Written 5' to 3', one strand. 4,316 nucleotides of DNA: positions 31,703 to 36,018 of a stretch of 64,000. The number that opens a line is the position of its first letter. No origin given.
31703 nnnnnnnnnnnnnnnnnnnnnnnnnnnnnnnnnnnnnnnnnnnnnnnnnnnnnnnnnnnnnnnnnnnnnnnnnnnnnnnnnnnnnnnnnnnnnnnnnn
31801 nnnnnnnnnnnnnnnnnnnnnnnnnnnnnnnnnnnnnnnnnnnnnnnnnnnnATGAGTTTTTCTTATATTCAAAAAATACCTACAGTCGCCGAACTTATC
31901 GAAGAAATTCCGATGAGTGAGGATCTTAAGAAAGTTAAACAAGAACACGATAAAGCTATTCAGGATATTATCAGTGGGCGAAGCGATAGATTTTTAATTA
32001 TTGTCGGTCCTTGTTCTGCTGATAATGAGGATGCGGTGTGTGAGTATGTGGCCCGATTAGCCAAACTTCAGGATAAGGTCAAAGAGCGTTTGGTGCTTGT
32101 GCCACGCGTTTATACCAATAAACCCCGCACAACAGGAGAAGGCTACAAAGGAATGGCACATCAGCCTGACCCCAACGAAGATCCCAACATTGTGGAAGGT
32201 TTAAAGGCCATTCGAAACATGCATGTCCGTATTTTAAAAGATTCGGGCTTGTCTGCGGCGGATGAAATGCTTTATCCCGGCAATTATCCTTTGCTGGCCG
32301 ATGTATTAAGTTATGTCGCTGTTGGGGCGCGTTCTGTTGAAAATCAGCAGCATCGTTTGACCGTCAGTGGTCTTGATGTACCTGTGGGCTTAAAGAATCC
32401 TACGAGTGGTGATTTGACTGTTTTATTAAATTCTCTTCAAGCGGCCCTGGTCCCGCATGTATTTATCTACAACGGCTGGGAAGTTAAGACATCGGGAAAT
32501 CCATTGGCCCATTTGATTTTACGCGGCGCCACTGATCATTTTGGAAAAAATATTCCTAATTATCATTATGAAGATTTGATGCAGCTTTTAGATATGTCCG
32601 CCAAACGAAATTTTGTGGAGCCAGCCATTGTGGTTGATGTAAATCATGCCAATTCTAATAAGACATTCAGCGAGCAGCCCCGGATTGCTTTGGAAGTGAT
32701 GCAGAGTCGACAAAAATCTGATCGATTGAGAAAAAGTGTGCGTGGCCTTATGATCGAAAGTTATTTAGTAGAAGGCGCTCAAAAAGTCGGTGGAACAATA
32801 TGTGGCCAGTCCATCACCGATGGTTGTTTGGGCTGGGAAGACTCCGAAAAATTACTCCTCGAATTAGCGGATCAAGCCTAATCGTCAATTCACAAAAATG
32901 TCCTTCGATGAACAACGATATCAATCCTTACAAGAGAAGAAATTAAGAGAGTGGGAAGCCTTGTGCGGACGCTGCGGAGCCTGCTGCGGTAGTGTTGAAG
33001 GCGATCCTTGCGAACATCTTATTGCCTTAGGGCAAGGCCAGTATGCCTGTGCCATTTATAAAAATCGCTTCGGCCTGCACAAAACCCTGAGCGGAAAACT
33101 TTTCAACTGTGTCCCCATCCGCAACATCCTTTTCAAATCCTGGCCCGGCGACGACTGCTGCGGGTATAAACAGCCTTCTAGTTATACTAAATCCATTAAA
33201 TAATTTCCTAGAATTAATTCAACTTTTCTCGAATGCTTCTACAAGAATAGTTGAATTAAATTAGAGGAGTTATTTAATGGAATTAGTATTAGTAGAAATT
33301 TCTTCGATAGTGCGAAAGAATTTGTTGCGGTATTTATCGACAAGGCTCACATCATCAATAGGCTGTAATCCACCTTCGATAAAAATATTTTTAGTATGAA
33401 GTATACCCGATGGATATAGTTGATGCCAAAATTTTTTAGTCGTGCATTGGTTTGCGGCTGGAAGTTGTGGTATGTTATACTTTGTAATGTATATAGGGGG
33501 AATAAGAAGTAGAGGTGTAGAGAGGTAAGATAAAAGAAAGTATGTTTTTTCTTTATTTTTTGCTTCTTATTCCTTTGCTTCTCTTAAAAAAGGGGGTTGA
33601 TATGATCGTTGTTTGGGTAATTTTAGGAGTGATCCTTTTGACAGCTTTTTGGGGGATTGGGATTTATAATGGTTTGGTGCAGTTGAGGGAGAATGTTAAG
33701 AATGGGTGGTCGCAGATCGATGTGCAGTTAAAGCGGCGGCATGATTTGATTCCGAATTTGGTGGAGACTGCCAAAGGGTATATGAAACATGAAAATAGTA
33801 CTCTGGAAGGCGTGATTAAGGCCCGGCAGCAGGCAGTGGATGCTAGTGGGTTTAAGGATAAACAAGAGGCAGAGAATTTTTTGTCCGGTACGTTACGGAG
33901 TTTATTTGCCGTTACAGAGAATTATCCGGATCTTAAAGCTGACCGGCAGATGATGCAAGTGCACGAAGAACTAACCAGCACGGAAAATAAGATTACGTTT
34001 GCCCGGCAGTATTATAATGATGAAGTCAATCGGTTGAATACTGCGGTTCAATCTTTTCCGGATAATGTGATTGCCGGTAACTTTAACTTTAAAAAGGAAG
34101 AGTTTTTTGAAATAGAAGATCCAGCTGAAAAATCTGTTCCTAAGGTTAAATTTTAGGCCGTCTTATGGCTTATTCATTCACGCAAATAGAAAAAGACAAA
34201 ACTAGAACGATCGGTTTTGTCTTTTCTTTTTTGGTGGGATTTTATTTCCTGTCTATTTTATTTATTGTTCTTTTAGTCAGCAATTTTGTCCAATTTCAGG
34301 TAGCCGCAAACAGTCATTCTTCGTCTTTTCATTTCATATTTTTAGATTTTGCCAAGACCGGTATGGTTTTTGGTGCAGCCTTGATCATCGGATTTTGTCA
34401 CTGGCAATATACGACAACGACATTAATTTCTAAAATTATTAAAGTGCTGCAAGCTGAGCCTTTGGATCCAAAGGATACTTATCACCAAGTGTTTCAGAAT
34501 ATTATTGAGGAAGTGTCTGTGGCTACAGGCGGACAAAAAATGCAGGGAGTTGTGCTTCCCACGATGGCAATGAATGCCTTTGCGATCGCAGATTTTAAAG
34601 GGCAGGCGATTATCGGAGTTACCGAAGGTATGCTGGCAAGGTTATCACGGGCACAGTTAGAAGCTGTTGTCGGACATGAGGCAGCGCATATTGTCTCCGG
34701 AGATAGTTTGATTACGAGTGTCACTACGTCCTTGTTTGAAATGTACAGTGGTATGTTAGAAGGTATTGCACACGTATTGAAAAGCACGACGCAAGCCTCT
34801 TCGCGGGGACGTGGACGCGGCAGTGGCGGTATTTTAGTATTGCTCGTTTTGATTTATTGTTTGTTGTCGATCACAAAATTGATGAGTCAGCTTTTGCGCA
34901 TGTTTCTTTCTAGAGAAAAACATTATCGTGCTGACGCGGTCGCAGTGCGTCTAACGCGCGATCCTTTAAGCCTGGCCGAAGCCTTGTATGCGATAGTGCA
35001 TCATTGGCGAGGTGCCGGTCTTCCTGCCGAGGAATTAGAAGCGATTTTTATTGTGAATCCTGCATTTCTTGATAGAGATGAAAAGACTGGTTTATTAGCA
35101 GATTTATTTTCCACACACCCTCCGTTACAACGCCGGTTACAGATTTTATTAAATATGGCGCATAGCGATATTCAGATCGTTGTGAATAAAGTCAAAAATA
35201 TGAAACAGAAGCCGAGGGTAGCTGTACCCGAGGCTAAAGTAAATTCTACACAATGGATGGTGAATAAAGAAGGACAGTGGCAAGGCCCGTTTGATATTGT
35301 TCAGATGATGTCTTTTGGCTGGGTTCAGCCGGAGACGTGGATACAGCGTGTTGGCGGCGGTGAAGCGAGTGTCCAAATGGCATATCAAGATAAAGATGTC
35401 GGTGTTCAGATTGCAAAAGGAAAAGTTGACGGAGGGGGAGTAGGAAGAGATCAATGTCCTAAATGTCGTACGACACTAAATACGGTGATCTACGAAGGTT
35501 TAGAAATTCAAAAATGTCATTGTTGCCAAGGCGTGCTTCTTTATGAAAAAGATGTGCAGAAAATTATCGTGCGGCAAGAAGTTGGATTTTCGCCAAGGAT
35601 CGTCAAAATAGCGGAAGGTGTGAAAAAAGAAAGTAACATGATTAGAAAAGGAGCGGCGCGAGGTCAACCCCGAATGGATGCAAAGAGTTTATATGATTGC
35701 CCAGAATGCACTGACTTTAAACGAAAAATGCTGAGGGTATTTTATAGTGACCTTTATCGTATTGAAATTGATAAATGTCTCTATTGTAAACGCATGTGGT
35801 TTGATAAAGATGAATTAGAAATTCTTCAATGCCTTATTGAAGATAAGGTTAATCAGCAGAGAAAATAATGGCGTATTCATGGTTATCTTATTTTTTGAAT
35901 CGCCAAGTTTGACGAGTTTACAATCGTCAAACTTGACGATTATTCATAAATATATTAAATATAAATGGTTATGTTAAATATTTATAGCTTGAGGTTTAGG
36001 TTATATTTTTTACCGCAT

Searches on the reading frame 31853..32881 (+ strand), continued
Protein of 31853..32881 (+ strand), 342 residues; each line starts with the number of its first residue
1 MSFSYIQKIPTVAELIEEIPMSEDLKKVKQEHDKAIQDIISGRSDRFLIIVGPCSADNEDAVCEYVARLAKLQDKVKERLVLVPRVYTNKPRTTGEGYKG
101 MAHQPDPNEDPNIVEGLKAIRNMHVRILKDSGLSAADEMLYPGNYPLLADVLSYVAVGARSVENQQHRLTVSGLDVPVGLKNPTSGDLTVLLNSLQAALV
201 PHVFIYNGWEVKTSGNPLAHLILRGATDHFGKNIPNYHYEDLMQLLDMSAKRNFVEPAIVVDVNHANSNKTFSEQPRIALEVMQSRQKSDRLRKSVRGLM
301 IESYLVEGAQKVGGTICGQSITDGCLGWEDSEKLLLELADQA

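Call 79: search_protein_families(library=ncbifam, proteins=[window:31853-32881:+, L084:4129-4431:+], max_evalue=0.01)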
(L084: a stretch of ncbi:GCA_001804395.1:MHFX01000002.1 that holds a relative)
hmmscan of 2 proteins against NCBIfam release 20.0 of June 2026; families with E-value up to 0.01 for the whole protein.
window:31853-32881:+ (342 aa): 8 families
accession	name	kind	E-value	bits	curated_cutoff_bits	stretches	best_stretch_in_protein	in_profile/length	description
NF009395.0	PRK12755.1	subfamily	5.1e-106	354.4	343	1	4-341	13-347/355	3-deoxy-7-phosphoheptulonate synthase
TIGR00034.1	aroFGH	equivalog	2.9e-80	269.7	173.2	1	6-340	8-336/342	3-deoxy-7-phosphoheptulonate synthase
NF009396.0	PRK12756.1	subfamily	2.7e-74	250.1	463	1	5-340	11-342/349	Trp-sensitive 3-deoxy-7-phosphoheptulonate synthase AroH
NF006723.0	PRK09261.1-1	equivalog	3.5e-70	236.6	568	1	9-340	17-343/351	3-deoxy-7-phosphoheptulonate synthase AroG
TIGR01361.1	DAHP_synth_Bsub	equivalog_domain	1.5e-07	31.1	267.75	1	30-193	10-150/260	3-deoxy-7-phosphoheptulonate synthase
NF006421.0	PRK08673.1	subfamily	1.6e-07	30.9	335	1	22-192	66-218/338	3-deoxy-7-phosphoheptulonate synthase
NF009239.0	PRK12595.1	equivalog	0.00013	21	279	1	35-185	108-235/360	bifunctional 3-deoxy-7-phosphoheptulonate synthase/chorismate mutase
NF009933.0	PRK13396.1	subfamily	0.00075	18.6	486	1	38-185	93-218/352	3-deoxy-7-phosphoheptulonate synthase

L084:4129-4431:+ (100 aa): 0 families

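Call 87: find_encoding_contigs(protein=P0008, flank=3000, max_places=3)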
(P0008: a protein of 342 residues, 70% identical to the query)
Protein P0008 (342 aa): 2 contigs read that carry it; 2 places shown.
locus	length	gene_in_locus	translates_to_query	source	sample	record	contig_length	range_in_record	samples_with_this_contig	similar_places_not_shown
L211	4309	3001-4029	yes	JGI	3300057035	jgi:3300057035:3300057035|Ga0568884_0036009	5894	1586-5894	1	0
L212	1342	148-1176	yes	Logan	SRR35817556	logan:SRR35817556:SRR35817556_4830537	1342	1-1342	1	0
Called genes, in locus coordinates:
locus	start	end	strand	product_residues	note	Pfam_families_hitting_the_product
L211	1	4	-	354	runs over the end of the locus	PF21016:RlmN_N, PF04055:Radical_SAM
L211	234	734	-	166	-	PF00254:FKBP_C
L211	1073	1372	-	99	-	-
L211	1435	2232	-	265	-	-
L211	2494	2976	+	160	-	PF00383:dCMP_cyt_deam_1, PF14437:MafB19-deam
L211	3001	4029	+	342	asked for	PF00793:DAHP_synth_1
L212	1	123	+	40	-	?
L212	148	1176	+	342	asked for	PF00793:DAHP_synth_1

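Call 88: find_encoding_contigs(protein=P0016, flank=3000, max_places=3)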
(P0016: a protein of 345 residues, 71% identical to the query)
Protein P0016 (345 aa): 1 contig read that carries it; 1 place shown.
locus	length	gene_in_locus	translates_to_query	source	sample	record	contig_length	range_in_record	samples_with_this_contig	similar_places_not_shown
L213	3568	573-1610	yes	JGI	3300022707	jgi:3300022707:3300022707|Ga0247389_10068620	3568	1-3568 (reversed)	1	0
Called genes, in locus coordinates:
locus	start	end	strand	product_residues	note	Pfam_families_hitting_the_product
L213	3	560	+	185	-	?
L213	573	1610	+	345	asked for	PF00793:DAHP_synth_1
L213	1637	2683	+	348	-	PF00762:Ferrochelatase, PF01903:CbiX (faint)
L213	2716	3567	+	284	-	?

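Call 89: find_encoding_contigs(protein=P0013, flank=3000, max_places=3)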
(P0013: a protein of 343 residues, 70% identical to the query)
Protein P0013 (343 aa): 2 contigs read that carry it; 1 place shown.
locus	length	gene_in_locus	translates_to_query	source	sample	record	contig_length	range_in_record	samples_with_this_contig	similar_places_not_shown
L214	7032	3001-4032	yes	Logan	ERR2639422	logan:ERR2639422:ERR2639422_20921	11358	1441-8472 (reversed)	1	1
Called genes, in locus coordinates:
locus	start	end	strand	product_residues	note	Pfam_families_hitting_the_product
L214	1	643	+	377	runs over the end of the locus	PF00561:Abhydrolase_1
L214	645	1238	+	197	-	PF07021:MetW, PF13489:Methyltransf_23, PF13847:Methyltransf_31, PF08241:Methyltransf_11, PF08242:Methyltransf_12 (weak), PF13649:Methyltransf_25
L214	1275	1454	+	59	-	PF01361:Tautomerase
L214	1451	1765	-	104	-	PF09360:zf-CDGSH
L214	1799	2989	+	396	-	PF01266:DAO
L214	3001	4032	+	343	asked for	PF00793:DAHP_synth_1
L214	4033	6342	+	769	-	PF03176:MMPL, PF02460:Patched, PF12349:Sterol-sensing, PF00873:ACR_tran, PF03176:MMPL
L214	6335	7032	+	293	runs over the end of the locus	PF00899:ThiF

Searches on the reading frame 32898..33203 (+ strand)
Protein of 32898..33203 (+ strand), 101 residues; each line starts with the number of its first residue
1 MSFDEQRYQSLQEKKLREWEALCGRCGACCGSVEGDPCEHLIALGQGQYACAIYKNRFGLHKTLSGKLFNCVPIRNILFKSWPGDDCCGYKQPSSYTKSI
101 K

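Call 8: search_protein_families(library=pfam, proteins=[window:32898-33203:+])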
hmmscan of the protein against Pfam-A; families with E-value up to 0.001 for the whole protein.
window:32898-33203:+ (101 aa): 0 families

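Call 69: search_protein_families(library=pfam, proteins=[window:32898-33203:+], max_evalue=0.1)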
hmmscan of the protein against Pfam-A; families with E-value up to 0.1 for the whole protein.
window:32898-33203:+ (101 aa): 0 families

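Call 79: search_protein_families(library=ncbifam, proteins=[window:32898-33203:+], max_evalue=0.01)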
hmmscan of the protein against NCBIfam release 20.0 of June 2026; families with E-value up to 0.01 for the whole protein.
window:32898-33203:+ (101 aa): 7 families
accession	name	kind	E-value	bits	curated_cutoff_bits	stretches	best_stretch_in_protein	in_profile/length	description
NF003504.0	PRK05170.2-2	equivalog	3.7e-05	23.7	150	1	12-92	9-90/104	YcgN family cysteine cluster protein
NF003506.0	PRK05170.2-4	equivalog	0.00032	20.5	248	1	10-31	15-36/158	YcgN family cysteine cluster protein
NF003500.0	PRK05170.1-4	equivalog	0.00046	20.2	203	1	9-85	8-87/147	YcgN family cysteine cluster protein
NF003507.0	PRK05170.2-5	equivalog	0.0028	17.6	170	1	9-31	10-32/146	YcgN family cysteine cluster protein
NF003508.0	PRK05170.2-6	equivalog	0.0035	17.2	286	1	10-43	16-49/152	YcgN family cysteine cluster protein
NF003499.0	PRK05170.1-2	equivalog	0.0042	17.1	235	1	7-31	13-37/150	YcgN family cysteine cluster protein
NF003502.0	PRK05170.1-6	equivalog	0.0087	16.3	250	0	9-31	12-34/149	YcgN family cysteine cluster protein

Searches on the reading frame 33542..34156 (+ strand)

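Call 8: search_protein_families(library=pfam, proteins=[window:33542-34156:+])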
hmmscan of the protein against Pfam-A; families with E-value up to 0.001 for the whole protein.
window:33542-34156:+ (204 aa): 1 family
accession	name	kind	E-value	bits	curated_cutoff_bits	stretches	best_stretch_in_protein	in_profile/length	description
PF04011.17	LemA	-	1.3e-60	203.9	26.2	1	56-204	2-149/149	LemA family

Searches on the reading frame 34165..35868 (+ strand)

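Call 8: search_protein_families(library=pfam, proteins=[window:34165-35868:+])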
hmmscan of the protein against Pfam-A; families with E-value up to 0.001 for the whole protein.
window:34165-35868:+ (567 aa): 2 families
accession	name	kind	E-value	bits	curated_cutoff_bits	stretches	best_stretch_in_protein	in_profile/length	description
PF01435.24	Peptidase_M48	-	7e-26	91.6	20.3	1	111-330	8-184/186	Peptidase family M48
PF13453.11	Zn_ribbon_TFIIB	-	6e-12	45.2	22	1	430-468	1-39/41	Transcription factor zinc-finger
